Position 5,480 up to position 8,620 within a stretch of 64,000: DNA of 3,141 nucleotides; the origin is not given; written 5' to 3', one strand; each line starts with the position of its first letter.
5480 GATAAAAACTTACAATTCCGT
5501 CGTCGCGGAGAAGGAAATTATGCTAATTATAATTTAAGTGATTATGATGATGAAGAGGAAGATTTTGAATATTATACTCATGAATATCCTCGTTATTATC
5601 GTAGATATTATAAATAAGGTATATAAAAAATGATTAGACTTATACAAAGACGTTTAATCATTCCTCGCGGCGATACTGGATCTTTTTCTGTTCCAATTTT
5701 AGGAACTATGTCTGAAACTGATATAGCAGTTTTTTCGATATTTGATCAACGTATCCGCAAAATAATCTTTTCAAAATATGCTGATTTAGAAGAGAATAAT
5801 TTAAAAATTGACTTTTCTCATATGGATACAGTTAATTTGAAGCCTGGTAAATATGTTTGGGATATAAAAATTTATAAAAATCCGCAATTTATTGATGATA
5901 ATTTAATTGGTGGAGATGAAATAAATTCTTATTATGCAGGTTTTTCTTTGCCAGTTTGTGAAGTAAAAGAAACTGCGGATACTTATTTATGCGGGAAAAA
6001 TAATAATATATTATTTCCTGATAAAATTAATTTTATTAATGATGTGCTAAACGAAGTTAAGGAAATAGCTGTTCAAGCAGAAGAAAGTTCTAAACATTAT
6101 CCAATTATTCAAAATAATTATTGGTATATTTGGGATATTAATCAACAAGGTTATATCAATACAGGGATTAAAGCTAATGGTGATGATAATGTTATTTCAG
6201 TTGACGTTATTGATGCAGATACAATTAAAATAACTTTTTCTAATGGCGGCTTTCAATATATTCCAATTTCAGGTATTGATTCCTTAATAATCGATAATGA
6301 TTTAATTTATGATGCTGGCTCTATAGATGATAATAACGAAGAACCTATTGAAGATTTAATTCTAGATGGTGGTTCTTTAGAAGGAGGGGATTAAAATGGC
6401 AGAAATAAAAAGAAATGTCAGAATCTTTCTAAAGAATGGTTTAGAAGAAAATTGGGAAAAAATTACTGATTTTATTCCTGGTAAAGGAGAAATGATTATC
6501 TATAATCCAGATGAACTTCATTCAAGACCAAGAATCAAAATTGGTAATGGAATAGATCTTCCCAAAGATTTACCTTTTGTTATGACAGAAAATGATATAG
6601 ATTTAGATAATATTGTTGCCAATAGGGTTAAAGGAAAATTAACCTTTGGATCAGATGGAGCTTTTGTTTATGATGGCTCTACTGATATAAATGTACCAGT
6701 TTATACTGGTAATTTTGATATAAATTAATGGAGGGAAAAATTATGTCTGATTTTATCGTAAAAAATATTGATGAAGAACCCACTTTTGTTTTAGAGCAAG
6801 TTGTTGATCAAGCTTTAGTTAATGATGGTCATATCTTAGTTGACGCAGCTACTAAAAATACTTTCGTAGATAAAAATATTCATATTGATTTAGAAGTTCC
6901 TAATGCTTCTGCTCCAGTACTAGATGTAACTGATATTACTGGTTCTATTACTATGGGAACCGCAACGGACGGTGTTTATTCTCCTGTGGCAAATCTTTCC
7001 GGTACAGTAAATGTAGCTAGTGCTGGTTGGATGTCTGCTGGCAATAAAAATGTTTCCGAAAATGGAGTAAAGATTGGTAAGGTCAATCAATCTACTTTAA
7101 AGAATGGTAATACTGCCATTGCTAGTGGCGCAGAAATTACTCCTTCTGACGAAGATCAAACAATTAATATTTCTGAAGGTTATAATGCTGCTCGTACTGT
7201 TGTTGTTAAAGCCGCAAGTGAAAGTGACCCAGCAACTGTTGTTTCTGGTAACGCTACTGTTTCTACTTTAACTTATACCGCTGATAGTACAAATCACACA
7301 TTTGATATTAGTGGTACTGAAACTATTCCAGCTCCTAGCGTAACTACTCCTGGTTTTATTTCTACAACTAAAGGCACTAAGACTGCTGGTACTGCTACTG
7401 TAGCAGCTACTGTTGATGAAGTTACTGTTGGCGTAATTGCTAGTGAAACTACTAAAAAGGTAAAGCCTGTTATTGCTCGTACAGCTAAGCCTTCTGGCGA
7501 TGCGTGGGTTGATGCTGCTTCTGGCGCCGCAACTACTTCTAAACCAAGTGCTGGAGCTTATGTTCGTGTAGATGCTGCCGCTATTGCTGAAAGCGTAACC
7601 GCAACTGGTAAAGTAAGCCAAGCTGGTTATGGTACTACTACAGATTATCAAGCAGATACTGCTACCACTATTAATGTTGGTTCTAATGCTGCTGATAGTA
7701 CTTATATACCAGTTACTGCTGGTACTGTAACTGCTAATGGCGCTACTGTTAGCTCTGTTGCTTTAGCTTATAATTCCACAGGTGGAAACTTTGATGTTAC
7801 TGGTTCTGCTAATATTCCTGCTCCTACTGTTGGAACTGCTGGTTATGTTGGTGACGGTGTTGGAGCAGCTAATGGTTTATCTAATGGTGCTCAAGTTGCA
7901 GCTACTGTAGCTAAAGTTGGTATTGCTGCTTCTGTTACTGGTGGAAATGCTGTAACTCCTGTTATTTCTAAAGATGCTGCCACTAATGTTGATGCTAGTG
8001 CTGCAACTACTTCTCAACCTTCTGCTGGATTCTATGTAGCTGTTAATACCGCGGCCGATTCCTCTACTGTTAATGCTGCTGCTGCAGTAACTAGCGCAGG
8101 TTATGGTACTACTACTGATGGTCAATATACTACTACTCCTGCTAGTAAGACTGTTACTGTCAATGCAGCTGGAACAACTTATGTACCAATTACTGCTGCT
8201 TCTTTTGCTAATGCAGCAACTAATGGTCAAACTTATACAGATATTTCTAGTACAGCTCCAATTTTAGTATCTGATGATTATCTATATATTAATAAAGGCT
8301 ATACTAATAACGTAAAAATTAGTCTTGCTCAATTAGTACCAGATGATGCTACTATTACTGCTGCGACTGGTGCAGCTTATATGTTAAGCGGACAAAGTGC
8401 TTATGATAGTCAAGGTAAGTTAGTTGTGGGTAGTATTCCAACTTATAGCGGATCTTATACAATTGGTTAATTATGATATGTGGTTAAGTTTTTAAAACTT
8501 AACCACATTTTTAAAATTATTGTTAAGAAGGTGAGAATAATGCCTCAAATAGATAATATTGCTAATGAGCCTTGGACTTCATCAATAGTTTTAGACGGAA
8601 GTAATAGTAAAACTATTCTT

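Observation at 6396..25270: Very large paralogous tail-fibre/receptor-binding gene array (at least 11 genes, about 19 kb)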

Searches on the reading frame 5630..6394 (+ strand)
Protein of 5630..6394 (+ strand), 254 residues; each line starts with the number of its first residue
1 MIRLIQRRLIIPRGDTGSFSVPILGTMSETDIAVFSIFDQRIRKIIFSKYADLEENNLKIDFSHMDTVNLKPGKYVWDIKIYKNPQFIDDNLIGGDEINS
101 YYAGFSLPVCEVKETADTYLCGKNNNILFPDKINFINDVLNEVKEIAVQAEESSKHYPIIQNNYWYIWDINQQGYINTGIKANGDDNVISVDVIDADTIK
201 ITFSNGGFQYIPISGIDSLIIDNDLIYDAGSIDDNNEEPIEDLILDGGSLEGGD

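Call 6: search_protein_families(library=pfam, proteins=[window:5630-6394:+], max_evalue=0.01)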
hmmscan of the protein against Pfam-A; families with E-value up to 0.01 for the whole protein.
window:5630-6394:+ (254 aa): 0 families

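Call 8: search_protein_families(library=phrogs, proteins=[window:5630-6394:+], max_evalue=0.001)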
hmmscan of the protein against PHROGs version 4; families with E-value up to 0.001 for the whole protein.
window:5630-6394:+ (254 aa): 1 family
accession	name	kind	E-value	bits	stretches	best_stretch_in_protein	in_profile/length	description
phrog_1084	-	unknown function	0.00011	23.2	1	50-85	62-97/123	unknown function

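Call 77: search_protein_families(library=pfam, proteins=[window:5630-6394:+], max_evalue=10)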
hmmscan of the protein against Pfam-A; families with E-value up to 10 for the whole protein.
window:5630-6394:+ (254 aa): 0 families

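Call 81: search_protein_families(library=ncbifam, proteins=[window:5630-6394:+], max_evalue=0.01)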
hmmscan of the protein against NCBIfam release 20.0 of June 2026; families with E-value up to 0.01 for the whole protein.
window:5630-6394:+ (254 aa): 0 families

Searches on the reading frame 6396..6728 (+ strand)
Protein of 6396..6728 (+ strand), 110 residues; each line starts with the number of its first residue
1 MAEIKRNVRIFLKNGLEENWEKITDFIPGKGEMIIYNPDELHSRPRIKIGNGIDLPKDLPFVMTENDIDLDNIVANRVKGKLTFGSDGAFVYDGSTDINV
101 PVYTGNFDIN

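Call 6: search_protein_families(library=pfam, proteins=[window:6396-6728:+], max_evalue=0.01)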
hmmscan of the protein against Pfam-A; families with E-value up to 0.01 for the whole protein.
window:6396-6728:+ (110 aa): 0 families

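Call 8: search_protein_families(library=phrogs, proteins=[window:6396-6728:+], max_evalue=0.001)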
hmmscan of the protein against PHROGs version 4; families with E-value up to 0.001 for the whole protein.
window:6396-6728:+ (110 aa): 0 families

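Call 77: search_protein_families(library=pfam, proteins=[window:6396-6728:+], max_evalue=10)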
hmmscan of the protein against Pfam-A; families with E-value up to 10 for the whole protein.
window:6396-6728:+ (110 aa): 1 family
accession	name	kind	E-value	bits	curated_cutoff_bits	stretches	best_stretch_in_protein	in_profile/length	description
PF18454.7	Mtd_N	-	0.11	12.8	26.3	1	12-33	3-21/37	Major tropism determinant N-terminal domain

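Call 81: search_protein_families(library=ncbifam, proteins=[window:6396-6728:+], max_evalue=0.01)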
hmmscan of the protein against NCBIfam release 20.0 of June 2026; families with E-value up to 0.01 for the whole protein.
window:6396-6728:+ (110 aa): 0 families

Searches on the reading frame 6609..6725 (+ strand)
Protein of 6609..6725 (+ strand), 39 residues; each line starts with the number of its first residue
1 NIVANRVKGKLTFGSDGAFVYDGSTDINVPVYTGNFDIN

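Call 94: find_related_loci(query=A6, collection=viral_contigs, flank=4000)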
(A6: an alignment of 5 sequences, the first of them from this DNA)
Query A6 (39 aa) in viral_contigs; peptide patterns used: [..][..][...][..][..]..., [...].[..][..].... (x = any residue, [..] = any of these).
505 stretches matched a pattern; 6 encode a relative of the query (tblastn E <= 1e-3); 6 distinct loci.
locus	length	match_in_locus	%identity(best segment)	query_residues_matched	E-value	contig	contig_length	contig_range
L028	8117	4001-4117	97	1-39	2e-22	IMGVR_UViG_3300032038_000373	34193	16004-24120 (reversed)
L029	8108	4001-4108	56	1-36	5e-11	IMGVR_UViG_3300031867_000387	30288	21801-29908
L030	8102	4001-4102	56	1-34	3e-10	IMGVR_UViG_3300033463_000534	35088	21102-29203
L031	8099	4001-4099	62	1-34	4e-10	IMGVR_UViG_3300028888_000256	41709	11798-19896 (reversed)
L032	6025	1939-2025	59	6-34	6e-9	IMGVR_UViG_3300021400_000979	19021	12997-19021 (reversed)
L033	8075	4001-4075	68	10-34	6e-9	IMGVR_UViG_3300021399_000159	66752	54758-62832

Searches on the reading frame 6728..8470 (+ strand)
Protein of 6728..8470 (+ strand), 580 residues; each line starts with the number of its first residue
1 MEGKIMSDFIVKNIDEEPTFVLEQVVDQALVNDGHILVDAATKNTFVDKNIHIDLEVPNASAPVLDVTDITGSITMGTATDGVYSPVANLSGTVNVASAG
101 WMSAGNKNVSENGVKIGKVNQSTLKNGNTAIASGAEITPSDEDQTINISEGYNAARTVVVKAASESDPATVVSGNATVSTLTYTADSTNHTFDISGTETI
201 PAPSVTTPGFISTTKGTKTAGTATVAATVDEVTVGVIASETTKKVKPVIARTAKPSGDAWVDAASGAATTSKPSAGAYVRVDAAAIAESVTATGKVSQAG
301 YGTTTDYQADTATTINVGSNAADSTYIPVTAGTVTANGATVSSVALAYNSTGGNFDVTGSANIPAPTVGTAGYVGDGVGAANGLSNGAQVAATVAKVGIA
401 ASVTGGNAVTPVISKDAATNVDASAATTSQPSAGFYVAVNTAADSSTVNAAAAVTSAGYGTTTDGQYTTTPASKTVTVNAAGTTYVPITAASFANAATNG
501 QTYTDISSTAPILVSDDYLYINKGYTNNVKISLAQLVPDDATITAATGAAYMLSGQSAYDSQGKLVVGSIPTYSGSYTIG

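Call 6: search_protein_families(library=pfam, proteins=[window:6728-8470:+], max_evalue=0.01)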
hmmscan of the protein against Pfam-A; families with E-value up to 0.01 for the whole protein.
window:6728-8470:+ (580 aa): 0 families

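Call 8: search_protein_families(library=phrogs, proteins=[window:6728-8470:+], max_evalue=0.001)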
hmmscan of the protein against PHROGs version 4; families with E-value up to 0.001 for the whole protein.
window:6728-8470:+ (580 aa): 0 families

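Call 81: search_protein_families(library=ncbifam, proteins=[window:6743-8470:+], max_evalue=0.01)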
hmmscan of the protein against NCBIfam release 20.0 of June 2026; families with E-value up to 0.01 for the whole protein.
window:6743-8470:+ (575 aa): 0 families

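Call 84: search_protein_families(library=pfam, alignment_id=A5, max_evalue=0.001)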
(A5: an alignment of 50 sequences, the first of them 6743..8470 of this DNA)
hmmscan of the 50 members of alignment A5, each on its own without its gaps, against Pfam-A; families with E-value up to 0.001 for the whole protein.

A. member 1, window:6743-8470:+ (575 aa): 0 families

B. families by the number of members that match (of 50 scanned): 1 family
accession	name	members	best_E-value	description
PF17763.6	Asparaginase_C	1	0.00057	Glutaminase/Asparaginase C-terminal domain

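Call 96: find_related_loci(query=window:6743-8470:+, collection=viral_contigs, flank=10000)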
Query window:6743-8470:+ (575 aa) in viral_contigs; peptide patterns used: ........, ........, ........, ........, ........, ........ (x = any residue, [..] = any of these).
36 stretches matched a pattern; 3 encode a relative of the query (tblastn E <= 1e-3); 2 distinct loci.
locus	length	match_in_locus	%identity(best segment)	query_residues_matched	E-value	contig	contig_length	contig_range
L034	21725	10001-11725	91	1-574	0e+0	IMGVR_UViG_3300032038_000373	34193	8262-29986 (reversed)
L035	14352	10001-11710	57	1-574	9e-178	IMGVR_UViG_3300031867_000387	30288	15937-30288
